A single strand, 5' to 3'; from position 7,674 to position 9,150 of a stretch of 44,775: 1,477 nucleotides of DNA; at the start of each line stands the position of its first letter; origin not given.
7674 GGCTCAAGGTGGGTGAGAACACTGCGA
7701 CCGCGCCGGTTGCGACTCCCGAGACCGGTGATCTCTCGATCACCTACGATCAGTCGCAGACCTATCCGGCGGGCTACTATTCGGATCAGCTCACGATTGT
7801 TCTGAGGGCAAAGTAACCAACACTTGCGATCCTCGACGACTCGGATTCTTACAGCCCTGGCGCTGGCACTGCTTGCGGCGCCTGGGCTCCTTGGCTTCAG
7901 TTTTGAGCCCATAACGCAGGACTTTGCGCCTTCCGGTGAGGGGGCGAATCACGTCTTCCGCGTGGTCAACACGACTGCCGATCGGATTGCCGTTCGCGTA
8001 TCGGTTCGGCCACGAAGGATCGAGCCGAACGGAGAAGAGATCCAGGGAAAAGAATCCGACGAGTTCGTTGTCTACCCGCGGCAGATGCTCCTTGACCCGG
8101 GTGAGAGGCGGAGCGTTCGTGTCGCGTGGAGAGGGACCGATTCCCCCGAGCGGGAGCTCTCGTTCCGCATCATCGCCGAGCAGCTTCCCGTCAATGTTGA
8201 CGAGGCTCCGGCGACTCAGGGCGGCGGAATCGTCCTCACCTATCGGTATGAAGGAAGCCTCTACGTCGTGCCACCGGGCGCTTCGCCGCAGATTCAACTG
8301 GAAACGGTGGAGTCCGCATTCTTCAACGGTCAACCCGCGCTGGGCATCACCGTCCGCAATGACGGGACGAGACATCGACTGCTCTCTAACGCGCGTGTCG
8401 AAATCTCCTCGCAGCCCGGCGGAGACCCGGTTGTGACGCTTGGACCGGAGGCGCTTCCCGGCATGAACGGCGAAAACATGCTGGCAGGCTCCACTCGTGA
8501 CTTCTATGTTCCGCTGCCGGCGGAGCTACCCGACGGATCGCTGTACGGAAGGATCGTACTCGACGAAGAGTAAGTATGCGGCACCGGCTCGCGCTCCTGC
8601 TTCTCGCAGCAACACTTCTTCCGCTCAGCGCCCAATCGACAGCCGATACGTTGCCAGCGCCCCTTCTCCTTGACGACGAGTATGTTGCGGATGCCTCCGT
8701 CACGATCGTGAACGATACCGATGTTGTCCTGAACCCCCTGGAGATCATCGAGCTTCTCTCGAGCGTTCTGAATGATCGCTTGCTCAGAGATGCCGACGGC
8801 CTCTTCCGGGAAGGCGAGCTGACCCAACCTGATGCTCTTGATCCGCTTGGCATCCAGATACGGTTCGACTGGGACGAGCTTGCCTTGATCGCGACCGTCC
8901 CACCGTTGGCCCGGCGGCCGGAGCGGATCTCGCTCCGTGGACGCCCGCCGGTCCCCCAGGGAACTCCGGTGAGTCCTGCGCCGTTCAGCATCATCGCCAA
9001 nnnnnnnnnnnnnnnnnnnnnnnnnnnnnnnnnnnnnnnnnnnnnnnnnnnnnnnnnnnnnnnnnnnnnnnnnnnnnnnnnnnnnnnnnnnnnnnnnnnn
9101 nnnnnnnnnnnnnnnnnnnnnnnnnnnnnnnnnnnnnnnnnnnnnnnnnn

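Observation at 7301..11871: Four-gene archaic chaperone-usher-like fibre/coat assembly cluster (subunit, PapD-like chaperone, usher, two-domain subunit)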

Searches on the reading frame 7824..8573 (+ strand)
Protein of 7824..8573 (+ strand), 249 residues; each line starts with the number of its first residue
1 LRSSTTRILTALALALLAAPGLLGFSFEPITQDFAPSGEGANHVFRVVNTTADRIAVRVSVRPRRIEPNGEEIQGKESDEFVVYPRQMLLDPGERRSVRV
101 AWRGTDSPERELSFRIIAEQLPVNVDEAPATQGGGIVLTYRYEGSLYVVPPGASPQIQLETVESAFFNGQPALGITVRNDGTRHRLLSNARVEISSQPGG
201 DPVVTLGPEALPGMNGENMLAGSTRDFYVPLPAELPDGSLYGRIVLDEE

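Call 3: search_protein_families(library=pfam, proteins=[window:7824-8573:+], max_evalue=1)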
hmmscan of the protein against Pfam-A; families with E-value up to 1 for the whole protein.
window:7824-8573:+ (249 aa): 3 families
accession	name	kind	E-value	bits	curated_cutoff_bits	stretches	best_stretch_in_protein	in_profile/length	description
PF00345.26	PapD_N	-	1e-07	32.4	23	1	42-152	17-124/126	Pili and flagellar-assembly chaperone, PapD N-terminal domain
PF00635.32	Motile_Sperm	-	0.014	15.7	25.9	0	77-117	42-85/109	MSP (Major sperm protein) domain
PF22067.2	Cep192_D3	-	0.019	15.5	27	1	76-109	41-74/99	Cep192 domain 3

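Call 4: search_protein_families(library=ncbifam, proteins=[window:7824-8573:+], max_evalue=1)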
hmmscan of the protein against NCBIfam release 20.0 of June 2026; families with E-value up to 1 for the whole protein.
window:7824-8573:+ (249 aa): 1 family
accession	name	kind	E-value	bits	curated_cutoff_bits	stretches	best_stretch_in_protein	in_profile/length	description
NF011836.1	PRK15308.1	equivalog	0.00063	19.4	500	1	68-138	76-142/236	fimbrial chaperone TcfA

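Call 6: search_solved_structures(query=window:7824-8573:+, max_evalue=1, show_alignments=1)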
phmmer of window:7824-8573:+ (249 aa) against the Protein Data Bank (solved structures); distinct sequences matched with E-value up to 1: 4.
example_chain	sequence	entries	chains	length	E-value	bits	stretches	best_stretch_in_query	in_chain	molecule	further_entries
5d6h_A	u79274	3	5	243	0.019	17.5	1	58-180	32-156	CsuC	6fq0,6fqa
6fjy_A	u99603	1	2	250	0.02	17.4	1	58-180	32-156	CsuC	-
2qfz_A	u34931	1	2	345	0.033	16.7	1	86-131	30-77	TBC1 domain family member 22A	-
5brj_A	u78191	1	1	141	0.26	13.8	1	159-221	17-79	Two component response regulator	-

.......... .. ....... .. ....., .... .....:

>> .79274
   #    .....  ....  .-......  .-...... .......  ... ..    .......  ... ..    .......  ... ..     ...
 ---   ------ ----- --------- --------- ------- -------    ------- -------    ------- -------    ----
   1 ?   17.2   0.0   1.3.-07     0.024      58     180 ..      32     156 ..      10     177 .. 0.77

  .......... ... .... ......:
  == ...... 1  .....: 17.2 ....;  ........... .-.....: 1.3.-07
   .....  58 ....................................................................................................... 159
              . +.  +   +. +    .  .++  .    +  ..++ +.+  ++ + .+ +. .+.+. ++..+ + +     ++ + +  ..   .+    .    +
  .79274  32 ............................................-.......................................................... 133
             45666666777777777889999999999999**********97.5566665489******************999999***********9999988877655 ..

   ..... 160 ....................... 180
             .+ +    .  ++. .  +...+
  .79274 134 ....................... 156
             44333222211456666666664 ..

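Call 79: search_dna_similar(query=window:7824-8570:+, collection=plasmids, mode=protein, max_evalue=0.00001, max_rows=25)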
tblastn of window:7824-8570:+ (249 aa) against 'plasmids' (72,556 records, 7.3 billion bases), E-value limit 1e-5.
Records with a match: 7; places in all: 7; records where one place covers at least 80% of the query: 6.
Best place of each record, by identity: <60% 7.
By first word of the organism name: Sphingobium 2; Indioceanicola 1; Niveispirillum 1; Leptolyngbya 1; Qipengyuania 1; Novosphingobium 1.
By predicted mobility (MOB-suite, as given by PLSDB): non-mobilizable 6; conjugative 1.
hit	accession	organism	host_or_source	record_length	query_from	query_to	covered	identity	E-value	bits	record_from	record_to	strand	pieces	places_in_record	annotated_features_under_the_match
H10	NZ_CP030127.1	Indioceanicola profundi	sediment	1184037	24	246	90%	37.5%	8e-36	141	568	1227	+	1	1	none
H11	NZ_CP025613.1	Niveispirillum cyanobacteriorum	sing cell,cyanobacterial aggregates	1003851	24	246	90%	37.2%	3e-45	168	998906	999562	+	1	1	none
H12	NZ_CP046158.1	Leptolyngbya sp. BL0902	cell culture,open pond on an algae farm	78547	25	238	86%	37.4%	1e-34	138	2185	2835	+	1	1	fimbria/pilus periplasmic chaperone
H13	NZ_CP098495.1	Qipengyuania citrea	whole organism,South China Sea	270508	24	244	89%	32.6%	5e-32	130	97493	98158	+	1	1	fimbria/pilus periplasmic chaperone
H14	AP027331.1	Sphingobium sp. TomTYG65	-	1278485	26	248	90%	26.3%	2e-12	74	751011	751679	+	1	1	hypothetical protein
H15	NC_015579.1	Novosphingobium sp. PP1Y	-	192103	29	232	82%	26.8%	3e-14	79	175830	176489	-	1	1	fimbria/pilus periplasmic chaperone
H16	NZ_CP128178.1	Sphingobium baderi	mixed culture,activated sludge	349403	69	249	73%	27.6%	5e-6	54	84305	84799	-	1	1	molecular chaperone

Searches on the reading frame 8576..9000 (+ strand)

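Call 43: search_protein_families(library=pfam, proteins=[window:8576-9000:+], max_evalue=10)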
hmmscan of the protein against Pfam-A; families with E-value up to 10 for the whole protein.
window:8576-9000:+ (141 aa): 1 family
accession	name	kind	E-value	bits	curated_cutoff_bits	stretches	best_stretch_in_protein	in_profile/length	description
PF16095.11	COR-A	-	0.1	12.9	35.3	1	50-84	67-101/143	C-terminal of Roc, COR-A domain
